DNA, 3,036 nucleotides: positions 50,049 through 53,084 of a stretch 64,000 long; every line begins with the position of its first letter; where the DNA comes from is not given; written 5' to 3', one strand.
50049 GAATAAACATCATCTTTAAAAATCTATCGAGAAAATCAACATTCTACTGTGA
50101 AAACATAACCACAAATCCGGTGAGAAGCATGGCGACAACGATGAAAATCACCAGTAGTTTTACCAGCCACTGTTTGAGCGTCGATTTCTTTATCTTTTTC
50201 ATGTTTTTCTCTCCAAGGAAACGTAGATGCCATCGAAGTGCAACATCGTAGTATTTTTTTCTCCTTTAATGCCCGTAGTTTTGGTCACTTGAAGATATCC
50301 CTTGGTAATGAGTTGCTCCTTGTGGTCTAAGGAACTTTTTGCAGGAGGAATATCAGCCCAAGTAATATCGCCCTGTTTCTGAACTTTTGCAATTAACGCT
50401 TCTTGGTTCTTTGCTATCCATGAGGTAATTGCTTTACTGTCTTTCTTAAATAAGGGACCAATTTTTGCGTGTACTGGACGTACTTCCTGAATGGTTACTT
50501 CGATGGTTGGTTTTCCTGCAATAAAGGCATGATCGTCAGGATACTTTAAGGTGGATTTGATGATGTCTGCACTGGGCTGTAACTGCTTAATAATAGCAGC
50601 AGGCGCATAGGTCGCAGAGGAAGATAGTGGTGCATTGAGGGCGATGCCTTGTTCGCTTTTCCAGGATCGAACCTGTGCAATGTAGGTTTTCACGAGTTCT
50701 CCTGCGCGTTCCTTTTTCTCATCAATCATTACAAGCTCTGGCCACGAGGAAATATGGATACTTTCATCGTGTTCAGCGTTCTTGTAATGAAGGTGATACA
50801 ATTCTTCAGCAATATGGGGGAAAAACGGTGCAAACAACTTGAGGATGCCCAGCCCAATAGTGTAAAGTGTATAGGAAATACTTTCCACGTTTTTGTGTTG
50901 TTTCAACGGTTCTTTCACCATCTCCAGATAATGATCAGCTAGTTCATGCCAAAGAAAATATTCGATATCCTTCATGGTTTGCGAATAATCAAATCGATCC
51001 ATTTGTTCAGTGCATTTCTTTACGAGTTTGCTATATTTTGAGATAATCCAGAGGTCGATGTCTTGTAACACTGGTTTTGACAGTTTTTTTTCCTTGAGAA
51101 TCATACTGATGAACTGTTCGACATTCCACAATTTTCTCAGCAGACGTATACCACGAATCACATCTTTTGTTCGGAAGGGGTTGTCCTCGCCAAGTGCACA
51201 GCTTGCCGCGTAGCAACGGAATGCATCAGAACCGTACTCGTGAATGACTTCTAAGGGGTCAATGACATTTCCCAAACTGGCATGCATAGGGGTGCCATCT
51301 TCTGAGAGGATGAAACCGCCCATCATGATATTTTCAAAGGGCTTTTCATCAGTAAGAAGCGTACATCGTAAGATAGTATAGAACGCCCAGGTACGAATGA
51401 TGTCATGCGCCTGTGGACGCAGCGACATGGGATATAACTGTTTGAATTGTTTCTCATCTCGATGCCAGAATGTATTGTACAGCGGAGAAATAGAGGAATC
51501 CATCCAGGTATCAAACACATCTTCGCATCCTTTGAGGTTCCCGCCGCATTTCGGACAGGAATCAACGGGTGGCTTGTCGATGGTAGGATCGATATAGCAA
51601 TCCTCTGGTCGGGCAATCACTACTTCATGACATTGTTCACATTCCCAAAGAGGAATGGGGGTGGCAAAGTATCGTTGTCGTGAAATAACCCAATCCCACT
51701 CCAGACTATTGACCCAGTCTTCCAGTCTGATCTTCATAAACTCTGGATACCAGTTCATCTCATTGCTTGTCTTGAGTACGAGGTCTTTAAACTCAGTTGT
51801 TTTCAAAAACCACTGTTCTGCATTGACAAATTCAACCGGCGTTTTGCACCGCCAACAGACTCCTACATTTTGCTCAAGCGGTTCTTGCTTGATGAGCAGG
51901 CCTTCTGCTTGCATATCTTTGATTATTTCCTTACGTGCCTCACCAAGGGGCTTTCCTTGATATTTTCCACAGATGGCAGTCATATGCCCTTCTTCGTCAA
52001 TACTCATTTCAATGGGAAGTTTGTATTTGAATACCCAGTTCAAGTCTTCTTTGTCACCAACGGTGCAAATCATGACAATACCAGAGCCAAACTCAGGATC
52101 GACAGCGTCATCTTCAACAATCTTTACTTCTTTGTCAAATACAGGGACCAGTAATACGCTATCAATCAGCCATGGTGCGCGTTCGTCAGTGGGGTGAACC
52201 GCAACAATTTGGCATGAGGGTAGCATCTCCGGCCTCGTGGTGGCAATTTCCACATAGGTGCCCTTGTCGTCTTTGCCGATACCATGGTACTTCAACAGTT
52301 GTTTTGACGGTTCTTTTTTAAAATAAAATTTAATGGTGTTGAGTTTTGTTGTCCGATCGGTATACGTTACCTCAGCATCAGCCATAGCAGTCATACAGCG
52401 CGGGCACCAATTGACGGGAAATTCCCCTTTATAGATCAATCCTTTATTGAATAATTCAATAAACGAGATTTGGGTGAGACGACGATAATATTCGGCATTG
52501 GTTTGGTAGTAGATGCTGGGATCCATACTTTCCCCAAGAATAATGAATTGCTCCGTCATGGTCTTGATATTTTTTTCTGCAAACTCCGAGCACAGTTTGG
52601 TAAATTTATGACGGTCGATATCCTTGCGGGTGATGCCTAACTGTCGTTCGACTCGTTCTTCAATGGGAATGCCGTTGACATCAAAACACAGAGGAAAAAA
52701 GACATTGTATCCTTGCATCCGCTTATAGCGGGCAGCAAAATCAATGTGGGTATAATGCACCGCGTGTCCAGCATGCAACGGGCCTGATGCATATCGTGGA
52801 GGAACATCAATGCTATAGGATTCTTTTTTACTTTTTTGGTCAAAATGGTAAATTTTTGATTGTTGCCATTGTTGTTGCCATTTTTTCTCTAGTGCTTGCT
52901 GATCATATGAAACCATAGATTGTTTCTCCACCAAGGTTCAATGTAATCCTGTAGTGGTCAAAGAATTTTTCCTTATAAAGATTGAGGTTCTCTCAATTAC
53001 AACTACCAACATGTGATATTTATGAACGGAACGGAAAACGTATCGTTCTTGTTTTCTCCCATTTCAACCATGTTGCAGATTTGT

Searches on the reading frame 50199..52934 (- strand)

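Call 68: search_protein_families(library=pfam, proteins=[window:50199-52934:-], max_evalue=0.00001)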
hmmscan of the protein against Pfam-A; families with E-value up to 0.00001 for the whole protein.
window:50199-52934:- (911 aa): 3 families
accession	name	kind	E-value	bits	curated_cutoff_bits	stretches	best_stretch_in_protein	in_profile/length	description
PF00133.28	tRNA-synt_1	-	3.1e-88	296.7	22.7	1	18-584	1-410/414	tRNA synthetases class I (I, L, M and V)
PF08264.19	Anticodon_1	-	1.1e-33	116.6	25.1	1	627-771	1-145/148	Anticodon-binding domain of tRNA ligase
PF09334.17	tRNA-synt_1g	-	5.5e-18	65.3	20.1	1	44-190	5-136/391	tRNA synthetases class I (M)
